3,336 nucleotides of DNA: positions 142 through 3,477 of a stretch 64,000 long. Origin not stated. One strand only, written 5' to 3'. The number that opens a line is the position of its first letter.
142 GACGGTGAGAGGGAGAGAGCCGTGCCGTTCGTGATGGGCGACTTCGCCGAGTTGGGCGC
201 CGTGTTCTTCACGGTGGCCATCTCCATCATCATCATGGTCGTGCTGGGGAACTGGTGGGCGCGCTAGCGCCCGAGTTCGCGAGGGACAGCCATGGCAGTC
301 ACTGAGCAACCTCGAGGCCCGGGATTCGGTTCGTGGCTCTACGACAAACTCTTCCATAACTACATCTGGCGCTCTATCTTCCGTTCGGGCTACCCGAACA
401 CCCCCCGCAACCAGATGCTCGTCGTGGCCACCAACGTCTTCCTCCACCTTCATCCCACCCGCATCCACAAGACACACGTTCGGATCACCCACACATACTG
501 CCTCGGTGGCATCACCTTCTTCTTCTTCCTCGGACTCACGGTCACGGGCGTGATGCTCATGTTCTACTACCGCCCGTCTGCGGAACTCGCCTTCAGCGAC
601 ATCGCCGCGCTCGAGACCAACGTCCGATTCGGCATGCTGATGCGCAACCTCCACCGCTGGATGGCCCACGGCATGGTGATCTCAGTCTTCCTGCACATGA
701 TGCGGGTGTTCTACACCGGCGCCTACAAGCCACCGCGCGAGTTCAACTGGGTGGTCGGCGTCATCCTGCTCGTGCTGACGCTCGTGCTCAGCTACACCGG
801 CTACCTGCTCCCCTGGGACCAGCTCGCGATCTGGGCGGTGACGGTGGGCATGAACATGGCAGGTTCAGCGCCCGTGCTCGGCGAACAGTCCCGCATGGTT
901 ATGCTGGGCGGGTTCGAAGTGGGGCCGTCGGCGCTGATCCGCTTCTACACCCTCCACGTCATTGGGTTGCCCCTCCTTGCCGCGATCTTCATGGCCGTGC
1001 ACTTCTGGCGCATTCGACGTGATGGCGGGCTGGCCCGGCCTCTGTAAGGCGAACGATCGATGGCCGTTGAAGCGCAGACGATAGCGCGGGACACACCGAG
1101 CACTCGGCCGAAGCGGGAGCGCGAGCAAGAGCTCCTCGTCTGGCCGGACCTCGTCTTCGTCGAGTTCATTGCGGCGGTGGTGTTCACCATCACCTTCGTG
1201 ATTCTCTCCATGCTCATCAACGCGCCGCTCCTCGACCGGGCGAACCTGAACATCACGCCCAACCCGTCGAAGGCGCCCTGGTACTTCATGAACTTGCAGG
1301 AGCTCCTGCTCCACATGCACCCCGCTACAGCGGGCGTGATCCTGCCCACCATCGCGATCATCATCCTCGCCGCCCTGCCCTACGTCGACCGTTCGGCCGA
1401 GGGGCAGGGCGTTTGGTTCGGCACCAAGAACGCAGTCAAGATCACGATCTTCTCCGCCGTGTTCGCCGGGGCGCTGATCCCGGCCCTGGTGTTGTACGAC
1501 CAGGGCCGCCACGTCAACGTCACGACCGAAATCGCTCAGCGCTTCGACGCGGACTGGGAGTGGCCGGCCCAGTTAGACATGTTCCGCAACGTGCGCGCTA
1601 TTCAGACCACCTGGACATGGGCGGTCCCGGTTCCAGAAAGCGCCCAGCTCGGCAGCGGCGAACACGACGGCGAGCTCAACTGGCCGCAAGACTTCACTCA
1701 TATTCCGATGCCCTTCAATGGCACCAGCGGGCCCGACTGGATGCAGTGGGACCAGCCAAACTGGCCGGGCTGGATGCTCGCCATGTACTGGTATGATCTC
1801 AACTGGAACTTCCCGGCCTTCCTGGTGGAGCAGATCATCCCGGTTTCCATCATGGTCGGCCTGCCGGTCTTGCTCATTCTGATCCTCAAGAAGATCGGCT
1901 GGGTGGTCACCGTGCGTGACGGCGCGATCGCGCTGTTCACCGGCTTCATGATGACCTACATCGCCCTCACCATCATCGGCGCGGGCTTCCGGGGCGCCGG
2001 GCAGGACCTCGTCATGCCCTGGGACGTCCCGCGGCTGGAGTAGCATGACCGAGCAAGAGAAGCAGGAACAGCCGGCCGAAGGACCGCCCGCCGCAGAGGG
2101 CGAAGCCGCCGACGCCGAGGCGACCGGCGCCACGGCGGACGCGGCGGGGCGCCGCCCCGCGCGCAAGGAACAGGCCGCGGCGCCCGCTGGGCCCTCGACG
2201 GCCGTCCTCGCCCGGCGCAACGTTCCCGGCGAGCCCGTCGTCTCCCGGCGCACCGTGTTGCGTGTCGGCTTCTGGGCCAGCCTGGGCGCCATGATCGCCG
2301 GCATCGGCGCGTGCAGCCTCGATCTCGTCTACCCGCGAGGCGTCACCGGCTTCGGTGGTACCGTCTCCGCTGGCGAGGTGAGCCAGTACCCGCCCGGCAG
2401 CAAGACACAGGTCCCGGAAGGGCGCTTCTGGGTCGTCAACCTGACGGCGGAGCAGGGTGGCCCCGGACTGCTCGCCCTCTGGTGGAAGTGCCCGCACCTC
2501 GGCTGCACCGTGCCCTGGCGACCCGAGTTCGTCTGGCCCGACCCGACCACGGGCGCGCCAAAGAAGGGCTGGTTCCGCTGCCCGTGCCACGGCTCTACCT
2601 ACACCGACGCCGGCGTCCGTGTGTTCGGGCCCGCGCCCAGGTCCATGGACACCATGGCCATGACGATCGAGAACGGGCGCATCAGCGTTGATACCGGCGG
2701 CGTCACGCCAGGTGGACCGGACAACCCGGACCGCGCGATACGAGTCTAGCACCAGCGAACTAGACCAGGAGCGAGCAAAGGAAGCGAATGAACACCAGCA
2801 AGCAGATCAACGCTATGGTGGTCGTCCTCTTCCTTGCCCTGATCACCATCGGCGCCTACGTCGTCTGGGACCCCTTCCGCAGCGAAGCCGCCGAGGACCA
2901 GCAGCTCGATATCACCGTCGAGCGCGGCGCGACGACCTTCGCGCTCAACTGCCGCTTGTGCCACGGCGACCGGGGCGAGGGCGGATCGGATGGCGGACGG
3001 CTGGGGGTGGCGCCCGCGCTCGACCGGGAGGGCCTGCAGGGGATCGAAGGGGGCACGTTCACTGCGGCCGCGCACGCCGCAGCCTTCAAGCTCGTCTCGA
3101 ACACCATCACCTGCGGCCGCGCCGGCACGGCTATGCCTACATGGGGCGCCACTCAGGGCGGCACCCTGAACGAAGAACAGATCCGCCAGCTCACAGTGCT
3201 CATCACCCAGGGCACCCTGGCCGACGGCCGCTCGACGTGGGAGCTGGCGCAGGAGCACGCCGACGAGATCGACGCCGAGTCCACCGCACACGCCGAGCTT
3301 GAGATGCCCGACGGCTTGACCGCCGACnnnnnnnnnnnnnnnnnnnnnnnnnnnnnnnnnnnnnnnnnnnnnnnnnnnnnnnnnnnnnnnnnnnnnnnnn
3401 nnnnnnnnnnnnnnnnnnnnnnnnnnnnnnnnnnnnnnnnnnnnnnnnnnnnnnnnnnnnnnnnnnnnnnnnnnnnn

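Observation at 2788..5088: Cytochrome c - repeat array - cupredoxin fusion as the terminal gene of the bc-complex operon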

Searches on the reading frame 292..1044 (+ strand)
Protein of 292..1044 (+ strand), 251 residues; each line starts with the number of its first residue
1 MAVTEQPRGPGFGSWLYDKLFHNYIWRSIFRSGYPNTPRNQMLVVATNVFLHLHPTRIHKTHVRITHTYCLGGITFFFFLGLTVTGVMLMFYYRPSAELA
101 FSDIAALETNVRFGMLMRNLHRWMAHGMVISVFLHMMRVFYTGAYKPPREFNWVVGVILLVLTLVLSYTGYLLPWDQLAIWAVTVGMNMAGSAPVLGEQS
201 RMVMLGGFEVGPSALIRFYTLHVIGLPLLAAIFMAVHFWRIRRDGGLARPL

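Call 3: search_protein_families(library=pfam, proteins=[window:292-1044:+], max_evalue=1)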
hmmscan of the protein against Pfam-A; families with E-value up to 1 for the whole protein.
window:292-1044:+ (251 aa): 4 families
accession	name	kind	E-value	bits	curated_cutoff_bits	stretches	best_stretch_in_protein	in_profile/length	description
PF00033.24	Cytochrome_B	-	3.3e-45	154.7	27.2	1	63-243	8-187/189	Cytochrome b/b6/petB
PF13631.11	Cytochrom_B_N_2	-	2.3e-36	125.7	27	1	128-245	3-120/169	Cytochrome b(N-terminal)/b6/petB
PF14358.11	DUF4405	-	3.6e-05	24.7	26.7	1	74-137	5-63/66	Domain of unknown function (DUF4405)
PF06157.16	DUF973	-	0.046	13.3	26.4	1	77-173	60-149/309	Protein of unknown function (DUF973)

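Call 4: search_protein_families(library=ncbifam, proteins=[window:292-1044:+], max_evalue=1)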
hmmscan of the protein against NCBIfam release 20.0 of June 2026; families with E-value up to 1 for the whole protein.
window:292-1044:+ (251 aa): 4 families
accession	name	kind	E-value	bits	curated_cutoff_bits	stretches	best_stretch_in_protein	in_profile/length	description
NF040969.1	cytb_ExtP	equivalog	1.3e-86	289.7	290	1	46-247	2-203/205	selenite/tellurite reduction operon b-type cytochrome ExtP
NF002990.0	PRK03735.1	subfamily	3.1e-60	203.7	325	1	45-245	18-218/223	cytochrome b6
NF050120.1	bc1_QcrB_actin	exception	7.8e-31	107.5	500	1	68-238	25-212/458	cytochrome bc1 complex cytochrome b subunit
NF041076.1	cyt_b_SoxC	equivalog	3.8e-27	95.4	740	1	69-239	28-193/542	proton pump complex cytochrome B SoxC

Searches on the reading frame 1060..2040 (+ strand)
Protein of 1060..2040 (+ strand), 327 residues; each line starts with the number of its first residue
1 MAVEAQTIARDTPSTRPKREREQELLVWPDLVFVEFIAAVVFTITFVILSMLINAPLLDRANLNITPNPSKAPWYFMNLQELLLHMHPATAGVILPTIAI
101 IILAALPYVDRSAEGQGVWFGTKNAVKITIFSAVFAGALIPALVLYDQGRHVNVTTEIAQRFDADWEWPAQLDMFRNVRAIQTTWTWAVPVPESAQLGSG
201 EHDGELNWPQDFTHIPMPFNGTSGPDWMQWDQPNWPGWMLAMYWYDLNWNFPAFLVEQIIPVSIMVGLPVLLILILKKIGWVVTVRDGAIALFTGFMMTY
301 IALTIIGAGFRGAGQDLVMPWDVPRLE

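Call 3: search_protein_families(library=pfam, proteins=[window:1060-2040:+], max_evalue=1)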
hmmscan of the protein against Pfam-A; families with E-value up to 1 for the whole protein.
window:1060-2040:+ (327 aa): 1 family
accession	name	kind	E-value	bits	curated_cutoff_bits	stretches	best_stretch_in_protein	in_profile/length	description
PF00032.22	Cytochrom_B_C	-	6.5e-06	26.8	20.7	1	61-115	2-56/102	Cytochrome b(C-terminal)/b6/petD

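Call 4: search_protein_families(library=ncbifam, proteins=[window:1060-2040:+], max_evalue=1)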
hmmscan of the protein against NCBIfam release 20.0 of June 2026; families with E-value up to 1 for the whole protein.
window:1060-2040:+ (327 aa): 1 family
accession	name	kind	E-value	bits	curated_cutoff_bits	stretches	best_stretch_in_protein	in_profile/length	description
NF040970.1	memb_ExtQ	equivalog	9.7e-14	51.8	150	1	37-140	14-115/134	selenite/tellurite reduction operon b-type cytochrome membrane protein ExtQ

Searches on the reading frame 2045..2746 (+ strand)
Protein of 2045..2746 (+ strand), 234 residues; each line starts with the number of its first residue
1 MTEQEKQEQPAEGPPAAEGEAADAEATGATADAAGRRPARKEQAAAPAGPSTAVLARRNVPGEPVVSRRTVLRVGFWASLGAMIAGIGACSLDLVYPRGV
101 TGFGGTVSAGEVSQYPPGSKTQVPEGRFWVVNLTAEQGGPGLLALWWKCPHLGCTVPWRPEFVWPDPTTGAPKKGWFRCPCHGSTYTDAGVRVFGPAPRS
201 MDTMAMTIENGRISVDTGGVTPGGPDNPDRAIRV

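Call 3: search_protein_families(library=pfam, proteins=[window:2045-2746:+], max_evalue=1)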
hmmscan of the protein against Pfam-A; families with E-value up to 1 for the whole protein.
window:2045-2746:+ (234 aa): 1 family
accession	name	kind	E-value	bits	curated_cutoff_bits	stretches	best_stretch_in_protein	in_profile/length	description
PF00355.32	Rieske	-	7.5e-07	29.4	20.3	1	139-202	33-85/88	Rieske [2Fe-2S] domain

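Call 4: search_protein_families(library=ncbifam, proteins=[window:2045-2746:+], max_evalue=1)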
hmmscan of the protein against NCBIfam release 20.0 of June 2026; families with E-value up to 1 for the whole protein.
window:2045-2746:+ (234 aa): 4 families
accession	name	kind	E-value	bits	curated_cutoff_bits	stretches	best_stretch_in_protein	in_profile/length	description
NF045928.1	Cytb6fFeSPetC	equivalog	6.2e-12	45.2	250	1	147-214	106-162/179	cytochrome b6-f complex iron-sulfur subunit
NF010001.0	PRK13474.1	subfamily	1.2e-11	44.3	154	1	148-216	106-162/178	cytochrome b6-f complex iron-sulfur subunit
TIGR01416.1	Rieske_proteo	equivalog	2.4e-11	44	97.4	1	137-206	104-165/176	ubiquinol-cytochrome c reductase iron-sulfur subunit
NF050121.1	bc1_QcrA_actin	exception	6.5e-05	22.6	275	1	179-210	266-299/319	cytochrome bc1 complex Rieske iron-sulfur subunit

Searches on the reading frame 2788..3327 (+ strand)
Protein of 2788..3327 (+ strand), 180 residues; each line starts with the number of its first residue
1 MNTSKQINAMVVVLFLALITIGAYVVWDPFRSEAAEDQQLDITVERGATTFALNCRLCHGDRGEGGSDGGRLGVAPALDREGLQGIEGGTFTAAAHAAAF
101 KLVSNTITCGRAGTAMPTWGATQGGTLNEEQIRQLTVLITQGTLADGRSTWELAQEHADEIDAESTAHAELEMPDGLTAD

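Call 79: search_solved_structures(query=A5, max_evalue=0.1, show_alignments=2)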
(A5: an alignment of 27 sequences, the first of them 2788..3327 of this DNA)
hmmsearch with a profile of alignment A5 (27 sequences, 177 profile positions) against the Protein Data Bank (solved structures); distinct sequences matched with E-value up to 0.1: 67 (the best 60 are shown).
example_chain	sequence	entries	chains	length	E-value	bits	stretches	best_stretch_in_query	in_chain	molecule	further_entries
8smr_G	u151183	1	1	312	5.3e-12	48.9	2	40-67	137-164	Cbb3-type cytochrome c oxidase subunit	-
3mk7_C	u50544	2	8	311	1.4e-11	47.6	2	36-124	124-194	Cytochrome c oxidase, cbb3-type, subunit P | Cbb3-type cytochrome c oxidase subunit CcoP1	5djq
9wcx_U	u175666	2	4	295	1.9e-10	43.8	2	35-86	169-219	Cytochrome bc1 complex cytochrome c subunit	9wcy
6xkx_p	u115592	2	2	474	5.9e-10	42.3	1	41-137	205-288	Cbb3-type cytochrome c oxidase subunit CcoP,Cytochrome c-type cyt cy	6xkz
6xkw_p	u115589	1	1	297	7.4e-10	41.9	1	41-137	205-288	Cbb3-type cytochrome c oxidase subunit CcoP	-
8snh_G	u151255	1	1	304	9e-10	41.7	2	41-81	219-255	Cbb3-type cytochrome c oxidase subunit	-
7q21_C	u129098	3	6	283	1.6e-09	40.9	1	27-88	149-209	Cytochrome bc1 complex cytochrome c subunit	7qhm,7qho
8hcr_C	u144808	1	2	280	4.3e-08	36.2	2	44-82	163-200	Cytochrome bc1 complex cytochrome c subunit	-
7e1v_O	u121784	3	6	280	4.3e-08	36.2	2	44-82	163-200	Cytochrome bc1 complex cytochrome c subunit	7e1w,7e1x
6hwh_M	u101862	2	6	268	1e-07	35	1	41-76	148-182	Cytochrome bc1 complex cytochrome c subunit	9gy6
8ovc_O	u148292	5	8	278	1.1e-07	34.8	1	41-76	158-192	Cytochrome bc1 complex cytochrome c subunit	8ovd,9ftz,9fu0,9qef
6adq_C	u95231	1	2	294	1.4e-07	34.5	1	41-76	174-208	Cytochrome bc1 complex cytochrome c subunit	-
9g83_v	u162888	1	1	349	5.5e-07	32.6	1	44-70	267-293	Cbb3-type cytochrome c oxidase subunit CcoP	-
7rh5_O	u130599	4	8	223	8.3e-07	32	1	41-76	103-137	Cytochrome bc1 complex cytochrome c subunit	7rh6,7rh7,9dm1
6h5l_B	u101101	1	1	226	0.00012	24.9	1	43-66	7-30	Conserved hypothetical cytochrome protein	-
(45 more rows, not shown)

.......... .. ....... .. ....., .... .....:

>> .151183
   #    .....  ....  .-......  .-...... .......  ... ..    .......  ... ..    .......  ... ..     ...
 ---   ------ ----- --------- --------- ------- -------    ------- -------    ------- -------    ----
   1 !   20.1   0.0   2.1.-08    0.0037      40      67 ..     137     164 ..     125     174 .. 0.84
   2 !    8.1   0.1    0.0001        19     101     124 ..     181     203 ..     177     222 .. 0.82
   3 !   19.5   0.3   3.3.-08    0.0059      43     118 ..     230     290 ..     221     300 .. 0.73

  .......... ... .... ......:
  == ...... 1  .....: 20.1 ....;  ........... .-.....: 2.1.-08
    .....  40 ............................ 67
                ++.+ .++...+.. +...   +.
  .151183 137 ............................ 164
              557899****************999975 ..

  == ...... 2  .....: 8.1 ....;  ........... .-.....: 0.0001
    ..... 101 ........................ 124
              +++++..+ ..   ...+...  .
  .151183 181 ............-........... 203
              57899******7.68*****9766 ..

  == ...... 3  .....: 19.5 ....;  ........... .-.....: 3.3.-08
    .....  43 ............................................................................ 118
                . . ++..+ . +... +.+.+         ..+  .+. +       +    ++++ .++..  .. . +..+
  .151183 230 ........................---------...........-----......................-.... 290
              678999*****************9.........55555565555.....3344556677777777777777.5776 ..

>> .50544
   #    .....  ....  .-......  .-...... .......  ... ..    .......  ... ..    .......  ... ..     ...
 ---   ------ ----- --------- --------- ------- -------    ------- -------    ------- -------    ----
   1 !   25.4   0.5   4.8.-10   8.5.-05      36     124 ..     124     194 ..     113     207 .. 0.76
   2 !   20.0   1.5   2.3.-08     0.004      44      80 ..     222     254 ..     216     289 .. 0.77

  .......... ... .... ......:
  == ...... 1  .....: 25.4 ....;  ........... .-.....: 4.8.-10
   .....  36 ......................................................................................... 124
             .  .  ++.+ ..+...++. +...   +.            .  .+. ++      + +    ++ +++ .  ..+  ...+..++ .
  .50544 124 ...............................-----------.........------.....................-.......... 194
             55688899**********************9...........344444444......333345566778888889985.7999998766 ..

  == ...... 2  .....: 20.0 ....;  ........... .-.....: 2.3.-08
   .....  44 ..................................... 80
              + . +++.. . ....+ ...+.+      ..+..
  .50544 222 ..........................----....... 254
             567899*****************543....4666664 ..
